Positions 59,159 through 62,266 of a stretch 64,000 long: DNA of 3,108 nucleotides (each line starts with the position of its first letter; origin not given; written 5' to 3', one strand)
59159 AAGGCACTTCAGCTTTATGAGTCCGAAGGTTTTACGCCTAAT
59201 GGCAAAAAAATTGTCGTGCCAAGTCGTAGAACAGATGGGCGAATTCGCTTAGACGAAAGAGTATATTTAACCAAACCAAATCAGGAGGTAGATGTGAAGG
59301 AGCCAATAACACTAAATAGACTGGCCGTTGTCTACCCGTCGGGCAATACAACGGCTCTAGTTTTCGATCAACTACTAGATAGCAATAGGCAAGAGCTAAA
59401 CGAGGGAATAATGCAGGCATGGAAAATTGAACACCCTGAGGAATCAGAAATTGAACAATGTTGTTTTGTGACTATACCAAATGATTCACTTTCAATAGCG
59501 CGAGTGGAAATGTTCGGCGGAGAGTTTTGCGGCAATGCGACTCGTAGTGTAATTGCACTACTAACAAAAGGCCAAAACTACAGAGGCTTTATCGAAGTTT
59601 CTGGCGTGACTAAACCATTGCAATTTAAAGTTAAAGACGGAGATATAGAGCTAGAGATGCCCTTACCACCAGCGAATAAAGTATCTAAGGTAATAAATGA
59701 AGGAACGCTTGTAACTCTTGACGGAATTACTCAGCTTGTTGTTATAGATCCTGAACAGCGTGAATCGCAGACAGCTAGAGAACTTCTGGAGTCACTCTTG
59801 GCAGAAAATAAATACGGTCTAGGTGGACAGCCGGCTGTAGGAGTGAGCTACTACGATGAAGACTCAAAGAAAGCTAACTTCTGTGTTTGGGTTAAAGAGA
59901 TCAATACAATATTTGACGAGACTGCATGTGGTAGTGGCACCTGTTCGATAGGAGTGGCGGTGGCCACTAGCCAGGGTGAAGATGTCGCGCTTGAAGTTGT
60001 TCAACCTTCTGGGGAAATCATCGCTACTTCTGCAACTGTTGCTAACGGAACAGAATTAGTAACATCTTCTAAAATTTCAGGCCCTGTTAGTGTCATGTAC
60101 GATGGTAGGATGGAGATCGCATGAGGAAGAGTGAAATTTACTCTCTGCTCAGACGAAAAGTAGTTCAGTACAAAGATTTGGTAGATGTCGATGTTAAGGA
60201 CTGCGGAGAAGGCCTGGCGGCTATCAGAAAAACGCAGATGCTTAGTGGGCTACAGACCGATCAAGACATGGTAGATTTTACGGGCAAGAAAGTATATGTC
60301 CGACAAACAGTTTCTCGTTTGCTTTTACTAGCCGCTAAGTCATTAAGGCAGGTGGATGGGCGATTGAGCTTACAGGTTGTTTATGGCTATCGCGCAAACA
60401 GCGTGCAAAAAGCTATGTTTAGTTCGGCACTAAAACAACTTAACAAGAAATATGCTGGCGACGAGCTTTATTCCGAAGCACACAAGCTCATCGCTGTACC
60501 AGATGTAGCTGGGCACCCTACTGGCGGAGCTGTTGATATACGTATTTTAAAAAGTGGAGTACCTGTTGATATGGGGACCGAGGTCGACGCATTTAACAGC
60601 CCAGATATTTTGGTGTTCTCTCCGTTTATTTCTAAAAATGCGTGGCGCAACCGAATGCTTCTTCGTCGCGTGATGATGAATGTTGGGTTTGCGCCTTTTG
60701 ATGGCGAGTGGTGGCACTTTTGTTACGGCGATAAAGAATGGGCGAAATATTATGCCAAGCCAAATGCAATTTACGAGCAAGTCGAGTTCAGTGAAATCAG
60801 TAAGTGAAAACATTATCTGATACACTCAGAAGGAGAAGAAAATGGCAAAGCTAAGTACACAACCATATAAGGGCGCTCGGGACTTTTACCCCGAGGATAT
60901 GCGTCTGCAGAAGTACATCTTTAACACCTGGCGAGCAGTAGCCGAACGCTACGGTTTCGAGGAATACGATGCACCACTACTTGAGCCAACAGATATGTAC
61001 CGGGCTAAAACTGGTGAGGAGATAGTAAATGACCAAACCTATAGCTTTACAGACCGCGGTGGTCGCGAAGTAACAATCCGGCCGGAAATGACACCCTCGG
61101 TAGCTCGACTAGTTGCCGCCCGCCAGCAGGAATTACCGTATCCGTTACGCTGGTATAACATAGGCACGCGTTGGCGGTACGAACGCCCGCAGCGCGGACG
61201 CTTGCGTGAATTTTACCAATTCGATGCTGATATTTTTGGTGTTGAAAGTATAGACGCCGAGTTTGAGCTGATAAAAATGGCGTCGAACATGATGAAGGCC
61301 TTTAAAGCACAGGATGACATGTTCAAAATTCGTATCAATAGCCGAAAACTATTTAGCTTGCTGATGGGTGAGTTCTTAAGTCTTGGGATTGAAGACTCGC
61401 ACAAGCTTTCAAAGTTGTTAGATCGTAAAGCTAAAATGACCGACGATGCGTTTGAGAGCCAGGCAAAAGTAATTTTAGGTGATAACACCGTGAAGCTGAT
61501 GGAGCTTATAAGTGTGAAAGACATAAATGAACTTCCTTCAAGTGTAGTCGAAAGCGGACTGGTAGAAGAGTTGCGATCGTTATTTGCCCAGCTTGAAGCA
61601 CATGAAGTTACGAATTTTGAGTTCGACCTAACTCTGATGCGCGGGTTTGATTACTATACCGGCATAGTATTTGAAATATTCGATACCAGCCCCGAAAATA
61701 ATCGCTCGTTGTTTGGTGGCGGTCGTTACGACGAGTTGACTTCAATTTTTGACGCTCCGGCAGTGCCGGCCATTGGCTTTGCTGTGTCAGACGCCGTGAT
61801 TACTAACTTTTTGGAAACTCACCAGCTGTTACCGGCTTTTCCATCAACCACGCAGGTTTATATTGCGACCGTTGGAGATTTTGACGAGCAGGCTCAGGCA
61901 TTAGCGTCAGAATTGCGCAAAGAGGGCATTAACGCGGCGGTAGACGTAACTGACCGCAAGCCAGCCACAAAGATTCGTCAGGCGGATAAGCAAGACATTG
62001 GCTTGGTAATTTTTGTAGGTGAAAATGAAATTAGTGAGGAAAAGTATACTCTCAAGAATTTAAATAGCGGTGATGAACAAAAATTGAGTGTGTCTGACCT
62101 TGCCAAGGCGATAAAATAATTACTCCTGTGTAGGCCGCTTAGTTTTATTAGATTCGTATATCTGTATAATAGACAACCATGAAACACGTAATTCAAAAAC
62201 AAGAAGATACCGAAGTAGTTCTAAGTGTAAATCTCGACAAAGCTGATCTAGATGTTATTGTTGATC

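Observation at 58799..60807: GNAT-DapF-like fusion protein overlapping a VanX-type D-Ala-D-Ala dipeptidase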

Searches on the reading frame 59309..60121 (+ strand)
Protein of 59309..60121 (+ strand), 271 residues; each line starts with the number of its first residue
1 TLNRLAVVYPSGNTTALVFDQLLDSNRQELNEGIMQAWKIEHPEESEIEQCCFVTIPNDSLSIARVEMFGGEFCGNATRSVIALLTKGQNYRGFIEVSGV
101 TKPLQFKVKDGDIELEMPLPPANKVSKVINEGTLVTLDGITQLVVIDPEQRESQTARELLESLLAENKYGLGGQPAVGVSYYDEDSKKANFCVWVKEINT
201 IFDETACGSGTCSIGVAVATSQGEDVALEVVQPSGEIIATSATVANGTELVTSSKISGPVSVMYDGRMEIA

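Call 45: search_solved_structures(query=window:59309-60121:+, max_evalue=0.001, show_alignments=5)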
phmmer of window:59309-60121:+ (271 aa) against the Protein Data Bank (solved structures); distinct sequences matched with E-value up to 0.001: 5.
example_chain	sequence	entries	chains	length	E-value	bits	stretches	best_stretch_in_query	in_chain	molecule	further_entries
6l4l_A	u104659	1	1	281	3e-14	56.6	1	9-266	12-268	Diaminopimelate epimerase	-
6jis_A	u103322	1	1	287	3.3e-14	56.5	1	9-263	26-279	Diaminopimelate epimerase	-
6jiw_A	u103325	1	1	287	8.3e-13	51.9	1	9-263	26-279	Diaminopimelate epimerase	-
9cr6_A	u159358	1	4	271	2.2e-10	43.9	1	8-267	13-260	Histidine racemase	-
9cr1_A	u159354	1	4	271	2.3e-10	43.8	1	8-267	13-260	Histidine racemase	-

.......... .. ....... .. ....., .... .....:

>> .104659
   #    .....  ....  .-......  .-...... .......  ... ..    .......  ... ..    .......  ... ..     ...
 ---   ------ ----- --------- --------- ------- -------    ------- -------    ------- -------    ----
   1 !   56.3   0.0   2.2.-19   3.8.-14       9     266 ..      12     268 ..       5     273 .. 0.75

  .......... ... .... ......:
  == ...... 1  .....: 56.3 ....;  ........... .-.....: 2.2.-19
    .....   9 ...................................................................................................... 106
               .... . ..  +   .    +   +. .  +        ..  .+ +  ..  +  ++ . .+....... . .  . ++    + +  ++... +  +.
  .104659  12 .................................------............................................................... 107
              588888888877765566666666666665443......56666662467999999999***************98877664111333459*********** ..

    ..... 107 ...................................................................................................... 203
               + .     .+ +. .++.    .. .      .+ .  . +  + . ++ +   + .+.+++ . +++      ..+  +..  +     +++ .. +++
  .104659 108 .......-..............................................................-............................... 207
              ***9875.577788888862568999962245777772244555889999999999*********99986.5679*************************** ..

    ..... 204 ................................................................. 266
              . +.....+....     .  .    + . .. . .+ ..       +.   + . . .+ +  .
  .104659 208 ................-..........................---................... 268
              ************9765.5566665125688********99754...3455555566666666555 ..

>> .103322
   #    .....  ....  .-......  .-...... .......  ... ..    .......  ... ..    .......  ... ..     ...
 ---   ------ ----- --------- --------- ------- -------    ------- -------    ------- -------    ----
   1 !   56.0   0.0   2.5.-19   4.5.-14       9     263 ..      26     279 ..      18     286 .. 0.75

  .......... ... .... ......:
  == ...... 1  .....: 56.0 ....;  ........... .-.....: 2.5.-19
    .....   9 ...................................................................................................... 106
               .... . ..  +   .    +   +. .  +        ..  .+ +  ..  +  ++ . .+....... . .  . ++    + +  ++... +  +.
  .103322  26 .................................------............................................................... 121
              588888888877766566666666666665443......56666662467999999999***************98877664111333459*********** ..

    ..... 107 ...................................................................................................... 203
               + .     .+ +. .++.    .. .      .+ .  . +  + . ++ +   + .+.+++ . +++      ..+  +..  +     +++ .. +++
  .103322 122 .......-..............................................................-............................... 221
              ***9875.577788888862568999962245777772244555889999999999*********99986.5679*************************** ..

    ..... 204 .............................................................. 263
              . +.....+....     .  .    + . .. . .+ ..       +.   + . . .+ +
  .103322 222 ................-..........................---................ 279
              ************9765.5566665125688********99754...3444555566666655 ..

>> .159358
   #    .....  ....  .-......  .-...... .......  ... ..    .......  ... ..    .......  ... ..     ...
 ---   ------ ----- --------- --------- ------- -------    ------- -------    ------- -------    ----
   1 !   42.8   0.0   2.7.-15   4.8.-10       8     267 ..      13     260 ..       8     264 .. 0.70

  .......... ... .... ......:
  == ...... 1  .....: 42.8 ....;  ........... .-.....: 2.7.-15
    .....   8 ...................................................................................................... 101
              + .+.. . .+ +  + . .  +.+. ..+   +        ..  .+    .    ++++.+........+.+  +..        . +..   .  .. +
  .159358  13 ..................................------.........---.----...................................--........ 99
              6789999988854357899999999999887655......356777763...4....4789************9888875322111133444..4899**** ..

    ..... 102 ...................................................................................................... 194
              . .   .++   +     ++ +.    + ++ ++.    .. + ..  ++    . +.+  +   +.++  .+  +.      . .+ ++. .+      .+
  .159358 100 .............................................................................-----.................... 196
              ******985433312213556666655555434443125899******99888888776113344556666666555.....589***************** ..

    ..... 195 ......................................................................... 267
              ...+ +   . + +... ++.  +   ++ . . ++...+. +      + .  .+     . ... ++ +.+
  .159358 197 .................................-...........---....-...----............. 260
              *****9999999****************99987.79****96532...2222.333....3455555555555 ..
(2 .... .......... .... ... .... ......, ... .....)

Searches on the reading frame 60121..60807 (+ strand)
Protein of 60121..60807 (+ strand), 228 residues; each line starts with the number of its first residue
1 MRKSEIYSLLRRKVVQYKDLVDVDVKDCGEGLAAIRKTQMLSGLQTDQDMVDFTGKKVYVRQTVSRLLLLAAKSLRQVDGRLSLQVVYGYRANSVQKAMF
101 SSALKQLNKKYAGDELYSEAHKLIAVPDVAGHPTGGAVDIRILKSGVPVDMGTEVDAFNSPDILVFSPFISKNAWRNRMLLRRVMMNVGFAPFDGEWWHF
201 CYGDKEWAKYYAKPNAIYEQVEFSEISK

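Call 3: search_protein_families(library=pfam, proteins=[window:60121-60807:+], max_evalue=1)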
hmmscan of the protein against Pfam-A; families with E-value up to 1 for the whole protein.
window:60121-60807:+ (228 aa): 2 families
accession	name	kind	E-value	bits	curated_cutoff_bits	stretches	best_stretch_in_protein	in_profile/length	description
PF01427.22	Peptidase_M15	-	5.3e-19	69.2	27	1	67-211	47-193/199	D-ala-D-ala dipeptidase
PF02557.22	VanY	-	0.00053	20.2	25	1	81-143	23-77/132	D-alanyl-D-alanine carboxypeptidase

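Call 4: search_protein_families(library=ncbifam, proteins=[window:60121-60807:+], max_evalue=1)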
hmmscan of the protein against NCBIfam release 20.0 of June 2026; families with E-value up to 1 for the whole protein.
window:60121-60807:+ (228 aa): 5 families
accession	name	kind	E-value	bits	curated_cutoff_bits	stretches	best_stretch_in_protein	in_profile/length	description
NF007557.0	PRK10178.1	equivalog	8.1e-15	55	176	1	123-200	89-166/188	D-alanyl-D-alanine dipeptidase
NF033115.1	dipept_VanX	equivalog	8.5e-10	38.8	320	1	126-211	108-194/199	D-Ala-D-Ala dipeptidase VanX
NF000380.1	vanXY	equivalog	5.8e-07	29.2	250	1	49-144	19-105/179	D,D-carboxypeptidase/D,D-dipeptidase VanXY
NF000473.1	vanY_BG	exception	0.0003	20.3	400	1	79-151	147-211/274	VanY-B/VanY-G family D-Ala-D-Ala carboxypeptidase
NF000149.1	vanXY_G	exception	0.067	12.3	500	1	77-145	60-120/254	D-Ala-D-Ala dipeptidase/D-Ala-D-Ala carboxypeptidase VanXY-G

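Call 8: search_solved_structures(query=window:60121-60804:+, max_evalue=1, show_alignments=2)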
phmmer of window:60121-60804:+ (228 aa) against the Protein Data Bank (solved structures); distinct sequences matched with E-value up to 1: 7.
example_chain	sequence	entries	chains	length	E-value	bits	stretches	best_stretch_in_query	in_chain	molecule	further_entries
1r44_A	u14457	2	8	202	2e-07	34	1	70-211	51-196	D-alanyl-D-alanine dipeptidase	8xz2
1b54_A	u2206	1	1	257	0.16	14.7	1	36-90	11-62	YEAST HYPOTHETICAL PROTEIN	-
1ct5_A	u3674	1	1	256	0.16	14.7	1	36-90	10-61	PROTEIN (YEAST HYPOTHETICAL PROTEIN, SELENOMET)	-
6a6a_A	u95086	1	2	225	0.18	14.5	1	79-141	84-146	D-alanyl-D-alanine carboxypeptidase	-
5zhf_A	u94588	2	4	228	0.19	14.5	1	79-141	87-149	D-alanyl-D-alanine carboxypeptidase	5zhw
3ib3_A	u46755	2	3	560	0.62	12.8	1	167-217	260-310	CocE/NonD family hydrolase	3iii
5hnm_A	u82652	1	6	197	0.94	12.2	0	79-141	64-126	D-alanyl-D-alanine carboxypeptidase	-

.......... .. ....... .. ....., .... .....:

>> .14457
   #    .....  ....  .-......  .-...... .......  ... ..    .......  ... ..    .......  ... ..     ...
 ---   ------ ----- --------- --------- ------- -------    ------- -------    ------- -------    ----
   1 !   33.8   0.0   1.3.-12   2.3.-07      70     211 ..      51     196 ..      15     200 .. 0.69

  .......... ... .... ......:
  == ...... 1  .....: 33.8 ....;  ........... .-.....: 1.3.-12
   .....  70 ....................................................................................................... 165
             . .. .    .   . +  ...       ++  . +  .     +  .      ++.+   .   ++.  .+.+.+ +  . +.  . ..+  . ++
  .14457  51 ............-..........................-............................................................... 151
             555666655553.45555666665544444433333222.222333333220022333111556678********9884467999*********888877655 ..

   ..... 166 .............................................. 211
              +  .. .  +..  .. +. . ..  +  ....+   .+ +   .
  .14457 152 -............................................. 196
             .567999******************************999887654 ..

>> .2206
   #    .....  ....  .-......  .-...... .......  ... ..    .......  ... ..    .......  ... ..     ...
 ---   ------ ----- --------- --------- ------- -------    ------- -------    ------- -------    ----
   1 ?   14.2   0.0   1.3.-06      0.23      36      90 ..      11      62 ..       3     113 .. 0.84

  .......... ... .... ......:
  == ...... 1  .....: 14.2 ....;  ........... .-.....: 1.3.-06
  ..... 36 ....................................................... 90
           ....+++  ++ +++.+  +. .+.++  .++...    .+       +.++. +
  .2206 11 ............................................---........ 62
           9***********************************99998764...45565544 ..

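Call 44: list_cluster_members(proteins=[P0001, window:60121-60804:+, window:60842-62116:+])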
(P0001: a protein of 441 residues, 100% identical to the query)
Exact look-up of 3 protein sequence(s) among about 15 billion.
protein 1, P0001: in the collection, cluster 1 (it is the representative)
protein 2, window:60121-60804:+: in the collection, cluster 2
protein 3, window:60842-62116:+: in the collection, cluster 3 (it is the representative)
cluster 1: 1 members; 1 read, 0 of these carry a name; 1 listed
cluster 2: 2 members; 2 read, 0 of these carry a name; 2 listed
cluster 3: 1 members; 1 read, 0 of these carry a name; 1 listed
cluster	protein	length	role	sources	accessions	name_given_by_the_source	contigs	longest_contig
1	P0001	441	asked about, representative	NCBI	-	-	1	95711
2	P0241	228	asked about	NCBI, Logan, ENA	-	-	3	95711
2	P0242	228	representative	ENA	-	-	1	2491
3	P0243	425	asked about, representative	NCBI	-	-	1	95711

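Call 85: search_protein_families(library=padloc, proteins=[window:60121-60804:+], max_evalue=0.01)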
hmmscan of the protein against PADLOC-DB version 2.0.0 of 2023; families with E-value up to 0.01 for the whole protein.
window:60121-60804:+ (228 aa): 0 families

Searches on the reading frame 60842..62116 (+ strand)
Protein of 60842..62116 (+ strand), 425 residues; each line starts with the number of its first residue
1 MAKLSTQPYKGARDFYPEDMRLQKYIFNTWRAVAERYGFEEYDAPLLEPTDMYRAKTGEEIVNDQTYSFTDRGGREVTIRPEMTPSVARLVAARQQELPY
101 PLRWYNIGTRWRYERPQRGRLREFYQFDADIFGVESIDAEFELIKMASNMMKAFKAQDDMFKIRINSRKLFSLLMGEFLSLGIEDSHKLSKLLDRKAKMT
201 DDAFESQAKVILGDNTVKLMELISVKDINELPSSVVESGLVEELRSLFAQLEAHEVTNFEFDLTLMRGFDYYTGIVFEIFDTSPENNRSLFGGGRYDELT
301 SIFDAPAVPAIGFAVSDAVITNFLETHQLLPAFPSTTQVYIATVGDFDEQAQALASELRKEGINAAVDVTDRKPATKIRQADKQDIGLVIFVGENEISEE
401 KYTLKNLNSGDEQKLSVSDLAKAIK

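Call 24: search_protein_families(library=pfam, proteins=[window:60842-62116:+], max_evalue=0.01)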
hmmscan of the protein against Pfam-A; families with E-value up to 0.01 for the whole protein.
window:60842-62116:+ (425 aa): 3 families
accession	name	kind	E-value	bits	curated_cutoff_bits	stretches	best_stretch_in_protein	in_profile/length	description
PF13393.11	tRNA-synt_His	-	7.3e-50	170.4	25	1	11-315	1-303/308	Histidyl-tRNA synthetase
PF03129.25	HGTP_anticodon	-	4.4e-18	65.7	21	1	338-425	1-92/94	Anticodon binding domain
PF00587.30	tRNA-synt_2b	-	2.4e-11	44.5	29.3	1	67-283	1-124/179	tRNA synthetase class II core domain (G, H, P, S and T)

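Call 30: search_protein_families(library=ncbifam, proteins=[window:60842-62116:+], max_evalue=0.001)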
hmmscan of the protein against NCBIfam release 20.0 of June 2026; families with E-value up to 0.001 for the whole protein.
window:60842-62116:+ (425 aa): 31 families (the best 25 are shown)
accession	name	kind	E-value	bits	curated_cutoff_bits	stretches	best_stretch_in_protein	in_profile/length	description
TIGR00442.1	hisS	equivalog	5.1e-110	368.2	286.75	1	7-416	1-405/406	histidine--tRNA ligase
NF009085.0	PRK12420.1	equivalog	7.4e-64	216.6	540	1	6-422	4-424/426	histidine--tRNA ligase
TIGR00443.1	hisZ_biosyn_reg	equivalog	2.1e-61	207.8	271.65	1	13-317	1-305/314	ATP phosphoribosyltransferase regulatory subunit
NF008942.0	PRK12292.2-5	equivalog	5.9e-47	160.3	643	1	10-421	13-424/434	ATP phosphoribosyltransferase regulatory subunit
NF008940.0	PRK12292.2-3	equivalog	1.9e-42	145.5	450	1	6-396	3-395/404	ATP phosphoribosyltransferase regulatory subunit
NF008941.0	PRK12292.2-4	equivalog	6e-39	134.1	447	1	10-394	11-387/393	ATP phosphoribosyltransferase regulatory subunit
NF008936.0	PRK12292.1-3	equivalog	3.7e-37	128.1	492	1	10-399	9-398/406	ATP phosphoribosyltransferase regulatory subunit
NF008953.0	PRK12295.1-6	equivalog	1.7e-29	103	384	2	32-202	21-184/384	ATP phosphoribosyltransferase regulatory subunit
NF008939.0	PRK12292.2-1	equivalog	2.6e-29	102.1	335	1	5-370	2-367/391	ATP phosphoribosyltransferase regulatory subunit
NF009086.0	PRK12421.1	equivalog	7.4e-29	100.9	318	1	33-381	34-373/389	ATP phosphoribosyltransferase regulatory subunit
NF008938.0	PRK12292.1-6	equivalog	1.4e-25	90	833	1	5-397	5-395/420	ATP phosphoribosyltransferase regulatory subunit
NF008945.0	PRK12292.3-3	equivalog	8.6e-25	87.6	409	1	10-316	4-295/368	ATP phosphoribosyltransferase regulatory subunit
NF008943.0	PRK12292.3-1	equivalog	3.8e-22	78.9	690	1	10-337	28-341/403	ATP phosphoribosyltransferase regulatory subunit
TIGR00418.1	thrS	equivalog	3.1e-21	75.9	383.65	2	323-425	458-562/565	threonine--tRNA ligase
NF008935.0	PRK12292.1-1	equivalog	5e-20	71.8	350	1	35-363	33-348/382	ATP phosphoribosyltransferase regulatory subunit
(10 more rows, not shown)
